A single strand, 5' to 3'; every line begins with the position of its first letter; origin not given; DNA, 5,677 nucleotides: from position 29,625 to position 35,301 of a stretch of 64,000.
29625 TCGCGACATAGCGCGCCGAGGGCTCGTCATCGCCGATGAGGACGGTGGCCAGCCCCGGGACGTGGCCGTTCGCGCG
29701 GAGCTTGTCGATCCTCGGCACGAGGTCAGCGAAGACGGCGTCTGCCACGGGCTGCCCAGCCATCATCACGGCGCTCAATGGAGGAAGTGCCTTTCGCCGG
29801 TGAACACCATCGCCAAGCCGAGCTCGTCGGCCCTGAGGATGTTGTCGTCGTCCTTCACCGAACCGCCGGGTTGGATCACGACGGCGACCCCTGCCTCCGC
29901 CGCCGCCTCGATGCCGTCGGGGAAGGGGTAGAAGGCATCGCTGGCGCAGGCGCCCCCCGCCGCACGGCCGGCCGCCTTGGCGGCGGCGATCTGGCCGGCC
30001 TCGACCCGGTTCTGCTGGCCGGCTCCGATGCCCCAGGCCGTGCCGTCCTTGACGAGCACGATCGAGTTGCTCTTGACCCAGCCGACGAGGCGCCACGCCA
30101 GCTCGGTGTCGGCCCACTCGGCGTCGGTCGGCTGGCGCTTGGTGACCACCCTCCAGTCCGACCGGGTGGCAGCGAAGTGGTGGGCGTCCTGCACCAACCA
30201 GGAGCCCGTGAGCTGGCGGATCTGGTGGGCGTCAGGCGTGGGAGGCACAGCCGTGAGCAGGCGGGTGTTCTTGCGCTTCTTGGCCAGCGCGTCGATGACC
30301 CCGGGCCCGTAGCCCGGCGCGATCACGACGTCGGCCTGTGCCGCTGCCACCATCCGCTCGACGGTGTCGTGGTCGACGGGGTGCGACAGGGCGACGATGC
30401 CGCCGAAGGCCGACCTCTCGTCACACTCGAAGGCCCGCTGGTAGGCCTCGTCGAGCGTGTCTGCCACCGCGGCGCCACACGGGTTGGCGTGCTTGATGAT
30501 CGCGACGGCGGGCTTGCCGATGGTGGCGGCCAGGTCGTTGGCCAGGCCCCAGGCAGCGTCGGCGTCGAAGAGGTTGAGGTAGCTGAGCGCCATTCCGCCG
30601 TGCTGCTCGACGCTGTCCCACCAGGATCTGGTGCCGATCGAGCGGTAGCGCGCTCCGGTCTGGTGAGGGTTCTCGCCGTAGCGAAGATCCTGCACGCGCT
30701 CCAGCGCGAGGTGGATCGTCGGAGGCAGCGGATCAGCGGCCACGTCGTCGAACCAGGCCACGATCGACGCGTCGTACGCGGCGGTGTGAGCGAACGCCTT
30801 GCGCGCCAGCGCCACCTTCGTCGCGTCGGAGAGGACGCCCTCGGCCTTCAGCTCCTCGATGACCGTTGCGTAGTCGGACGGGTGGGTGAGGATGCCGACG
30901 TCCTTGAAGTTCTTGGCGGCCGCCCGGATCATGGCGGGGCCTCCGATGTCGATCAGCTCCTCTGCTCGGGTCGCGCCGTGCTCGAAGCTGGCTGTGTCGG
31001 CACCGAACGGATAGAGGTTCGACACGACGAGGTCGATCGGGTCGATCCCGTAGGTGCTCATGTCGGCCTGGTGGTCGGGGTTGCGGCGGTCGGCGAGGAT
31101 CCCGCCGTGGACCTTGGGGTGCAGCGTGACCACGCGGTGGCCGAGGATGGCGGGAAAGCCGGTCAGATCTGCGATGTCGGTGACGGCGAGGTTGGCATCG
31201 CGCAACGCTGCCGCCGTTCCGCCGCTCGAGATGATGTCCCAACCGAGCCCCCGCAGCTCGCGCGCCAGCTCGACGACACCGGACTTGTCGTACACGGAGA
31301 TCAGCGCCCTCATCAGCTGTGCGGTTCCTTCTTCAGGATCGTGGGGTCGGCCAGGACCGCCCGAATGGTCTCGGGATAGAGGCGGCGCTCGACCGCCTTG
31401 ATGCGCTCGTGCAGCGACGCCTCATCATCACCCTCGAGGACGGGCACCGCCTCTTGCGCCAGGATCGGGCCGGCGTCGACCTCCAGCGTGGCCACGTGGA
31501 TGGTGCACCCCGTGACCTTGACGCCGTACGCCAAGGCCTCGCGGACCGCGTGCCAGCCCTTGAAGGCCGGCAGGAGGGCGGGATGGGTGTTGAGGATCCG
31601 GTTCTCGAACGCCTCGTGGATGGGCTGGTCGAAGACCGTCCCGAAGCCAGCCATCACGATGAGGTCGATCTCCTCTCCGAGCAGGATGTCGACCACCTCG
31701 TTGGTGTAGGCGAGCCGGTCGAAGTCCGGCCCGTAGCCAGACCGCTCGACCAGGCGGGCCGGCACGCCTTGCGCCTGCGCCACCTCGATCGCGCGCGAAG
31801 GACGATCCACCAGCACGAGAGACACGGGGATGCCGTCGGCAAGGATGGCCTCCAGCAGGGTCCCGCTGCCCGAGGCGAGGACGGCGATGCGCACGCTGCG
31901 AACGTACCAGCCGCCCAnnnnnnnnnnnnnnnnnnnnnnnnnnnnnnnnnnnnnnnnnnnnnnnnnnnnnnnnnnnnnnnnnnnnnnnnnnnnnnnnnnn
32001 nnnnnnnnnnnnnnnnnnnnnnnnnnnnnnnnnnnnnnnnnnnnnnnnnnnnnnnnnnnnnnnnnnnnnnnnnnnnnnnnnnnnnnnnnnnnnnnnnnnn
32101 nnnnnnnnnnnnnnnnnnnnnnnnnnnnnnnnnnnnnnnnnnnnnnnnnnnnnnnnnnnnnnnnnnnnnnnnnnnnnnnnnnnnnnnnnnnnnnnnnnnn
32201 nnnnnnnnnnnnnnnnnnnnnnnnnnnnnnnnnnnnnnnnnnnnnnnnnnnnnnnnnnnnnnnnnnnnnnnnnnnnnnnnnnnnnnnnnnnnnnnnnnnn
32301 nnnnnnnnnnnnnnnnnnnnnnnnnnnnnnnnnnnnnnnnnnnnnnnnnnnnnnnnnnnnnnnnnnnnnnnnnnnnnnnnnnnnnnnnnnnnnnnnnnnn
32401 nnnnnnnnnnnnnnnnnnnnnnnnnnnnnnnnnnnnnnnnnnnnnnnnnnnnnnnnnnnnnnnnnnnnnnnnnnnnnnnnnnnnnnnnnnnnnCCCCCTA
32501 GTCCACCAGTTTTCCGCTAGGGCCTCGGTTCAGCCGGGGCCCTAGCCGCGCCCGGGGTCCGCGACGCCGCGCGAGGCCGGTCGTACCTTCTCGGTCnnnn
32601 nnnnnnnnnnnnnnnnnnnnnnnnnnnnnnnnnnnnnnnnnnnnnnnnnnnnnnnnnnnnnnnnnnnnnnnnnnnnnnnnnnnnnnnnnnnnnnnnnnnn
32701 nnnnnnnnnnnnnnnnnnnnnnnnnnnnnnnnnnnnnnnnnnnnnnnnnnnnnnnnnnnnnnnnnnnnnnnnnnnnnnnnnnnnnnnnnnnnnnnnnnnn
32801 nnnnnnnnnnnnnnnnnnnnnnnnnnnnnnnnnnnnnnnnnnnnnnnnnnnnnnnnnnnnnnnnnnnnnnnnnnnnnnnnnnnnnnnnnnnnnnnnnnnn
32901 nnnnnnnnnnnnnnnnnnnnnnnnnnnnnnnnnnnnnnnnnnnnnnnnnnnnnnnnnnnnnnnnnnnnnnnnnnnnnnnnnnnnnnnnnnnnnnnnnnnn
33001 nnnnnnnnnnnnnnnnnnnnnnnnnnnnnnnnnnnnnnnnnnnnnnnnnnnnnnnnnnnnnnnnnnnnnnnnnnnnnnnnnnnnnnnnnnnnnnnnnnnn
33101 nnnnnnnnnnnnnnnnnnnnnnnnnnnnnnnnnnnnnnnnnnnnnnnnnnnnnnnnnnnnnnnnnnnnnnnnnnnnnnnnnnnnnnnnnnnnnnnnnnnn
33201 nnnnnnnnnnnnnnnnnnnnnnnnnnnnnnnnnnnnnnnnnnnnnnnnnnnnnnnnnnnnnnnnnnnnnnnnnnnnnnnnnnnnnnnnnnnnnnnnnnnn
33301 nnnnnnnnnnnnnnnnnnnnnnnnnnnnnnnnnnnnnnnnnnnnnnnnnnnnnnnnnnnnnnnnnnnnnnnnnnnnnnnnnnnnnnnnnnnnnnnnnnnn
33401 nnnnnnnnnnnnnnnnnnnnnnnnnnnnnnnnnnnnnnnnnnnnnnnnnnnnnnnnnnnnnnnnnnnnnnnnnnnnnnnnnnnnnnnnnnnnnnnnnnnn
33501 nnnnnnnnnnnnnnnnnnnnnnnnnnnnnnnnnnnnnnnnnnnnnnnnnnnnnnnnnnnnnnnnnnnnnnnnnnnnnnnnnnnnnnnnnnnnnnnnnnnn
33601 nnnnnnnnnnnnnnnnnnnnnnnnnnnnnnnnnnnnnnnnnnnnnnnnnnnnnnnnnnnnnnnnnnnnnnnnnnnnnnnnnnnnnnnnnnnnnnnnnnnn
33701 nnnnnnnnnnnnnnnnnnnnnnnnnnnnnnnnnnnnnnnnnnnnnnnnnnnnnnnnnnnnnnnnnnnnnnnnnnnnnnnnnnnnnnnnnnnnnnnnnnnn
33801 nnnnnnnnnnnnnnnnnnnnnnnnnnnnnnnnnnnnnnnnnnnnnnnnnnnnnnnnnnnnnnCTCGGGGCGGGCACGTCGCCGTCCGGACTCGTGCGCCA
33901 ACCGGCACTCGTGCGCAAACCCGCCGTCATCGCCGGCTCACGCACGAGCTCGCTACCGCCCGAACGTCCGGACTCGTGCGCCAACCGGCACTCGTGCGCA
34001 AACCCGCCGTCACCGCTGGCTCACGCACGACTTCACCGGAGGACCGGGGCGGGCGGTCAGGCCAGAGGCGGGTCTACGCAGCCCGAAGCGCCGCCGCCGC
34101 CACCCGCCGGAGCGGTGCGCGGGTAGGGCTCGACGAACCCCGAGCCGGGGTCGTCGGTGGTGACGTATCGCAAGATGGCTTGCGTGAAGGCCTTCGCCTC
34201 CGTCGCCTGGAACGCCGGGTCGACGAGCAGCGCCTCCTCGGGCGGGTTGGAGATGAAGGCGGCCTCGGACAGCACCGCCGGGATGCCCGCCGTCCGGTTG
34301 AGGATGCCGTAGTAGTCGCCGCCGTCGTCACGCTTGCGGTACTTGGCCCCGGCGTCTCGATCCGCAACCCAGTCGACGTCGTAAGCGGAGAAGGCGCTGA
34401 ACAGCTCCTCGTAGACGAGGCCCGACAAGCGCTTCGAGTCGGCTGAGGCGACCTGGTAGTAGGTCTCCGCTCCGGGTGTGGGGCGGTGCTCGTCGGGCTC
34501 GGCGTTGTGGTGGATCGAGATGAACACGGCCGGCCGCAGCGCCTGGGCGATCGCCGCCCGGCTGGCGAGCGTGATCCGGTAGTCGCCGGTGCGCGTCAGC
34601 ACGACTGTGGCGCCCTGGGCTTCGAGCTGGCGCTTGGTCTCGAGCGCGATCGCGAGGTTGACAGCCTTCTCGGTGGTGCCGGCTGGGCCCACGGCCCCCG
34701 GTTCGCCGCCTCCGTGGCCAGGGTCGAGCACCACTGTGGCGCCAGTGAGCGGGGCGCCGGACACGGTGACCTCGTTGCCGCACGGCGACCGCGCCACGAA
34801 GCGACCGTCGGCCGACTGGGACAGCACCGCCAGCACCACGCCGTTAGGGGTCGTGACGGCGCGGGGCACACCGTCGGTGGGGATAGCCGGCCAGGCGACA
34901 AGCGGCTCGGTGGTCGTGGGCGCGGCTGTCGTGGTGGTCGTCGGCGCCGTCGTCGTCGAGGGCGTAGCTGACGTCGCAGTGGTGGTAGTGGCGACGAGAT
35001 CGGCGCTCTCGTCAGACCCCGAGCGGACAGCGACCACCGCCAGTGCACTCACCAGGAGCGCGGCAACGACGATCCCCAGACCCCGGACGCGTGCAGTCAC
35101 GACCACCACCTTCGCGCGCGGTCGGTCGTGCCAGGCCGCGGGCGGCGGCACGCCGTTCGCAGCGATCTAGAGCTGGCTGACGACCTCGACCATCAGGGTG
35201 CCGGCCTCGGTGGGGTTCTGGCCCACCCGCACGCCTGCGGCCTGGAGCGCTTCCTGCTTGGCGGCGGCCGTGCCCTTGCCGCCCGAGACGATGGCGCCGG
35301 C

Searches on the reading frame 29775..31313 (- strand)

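Call 49: search_protein_families(library=pfam, proteins=[window:29775-31313:-], max_evalue=0.00001)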
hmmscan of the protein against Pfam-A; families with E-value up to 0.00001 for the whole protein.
window:29775-31313:- (512 aa): 2 families
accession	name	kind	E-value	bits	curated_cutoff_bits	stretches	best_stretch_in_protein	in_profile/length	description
PF01808.24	AICARFT_IMPCHas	-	1.3e-102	343.9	25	1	132-446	1-311/311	AICARFT/IMPCHase bienzyme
PF02142.27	MGS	-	1.2e-14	54.6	24.1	1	12-126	1-93/94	MGS-like domain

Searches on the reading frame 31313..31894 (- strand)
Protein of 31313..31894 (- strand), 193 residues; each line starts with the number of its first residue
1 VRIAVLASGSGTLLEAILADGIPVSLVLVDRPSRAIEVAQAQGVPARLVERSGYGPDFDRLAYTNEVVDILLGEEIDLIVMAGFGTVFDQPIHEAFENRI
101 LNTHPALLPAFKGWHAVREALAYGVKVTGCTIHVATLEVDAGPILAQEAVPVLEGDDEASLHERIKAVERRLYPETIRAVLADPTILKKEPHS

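Call 49: search_protein_families(library=pfam, proteins=[window:31313-31894:-], max_evalue=0.00001)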
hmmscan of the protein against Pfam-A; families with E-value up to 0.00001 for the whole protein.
window:31313-31894:- (193 aa): 1 family
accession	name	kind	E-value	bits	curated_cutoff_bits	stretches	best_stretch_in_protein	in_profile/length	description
PF00551.24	Formyl_trans_N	-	5.9e-37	127.6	26.1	1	1-177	1-181/181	Formyl transferase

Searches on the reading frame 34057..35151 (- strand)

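Call 50: search_protein_families(library=pfam, proteins=[window:34057-35151:-], max_evalue=0.00001)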
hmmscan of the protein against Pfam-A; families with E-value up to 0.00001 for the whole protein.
window:34057-35151:- (364 aa): 1 family
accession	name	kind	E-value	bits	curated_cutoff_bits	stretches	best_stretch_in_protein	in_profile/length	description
PF01520.23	Amidase_3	-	2.2e-41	142.2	27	1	140-327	1-173/174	N-acetylmuramoyl-L-alanine amidase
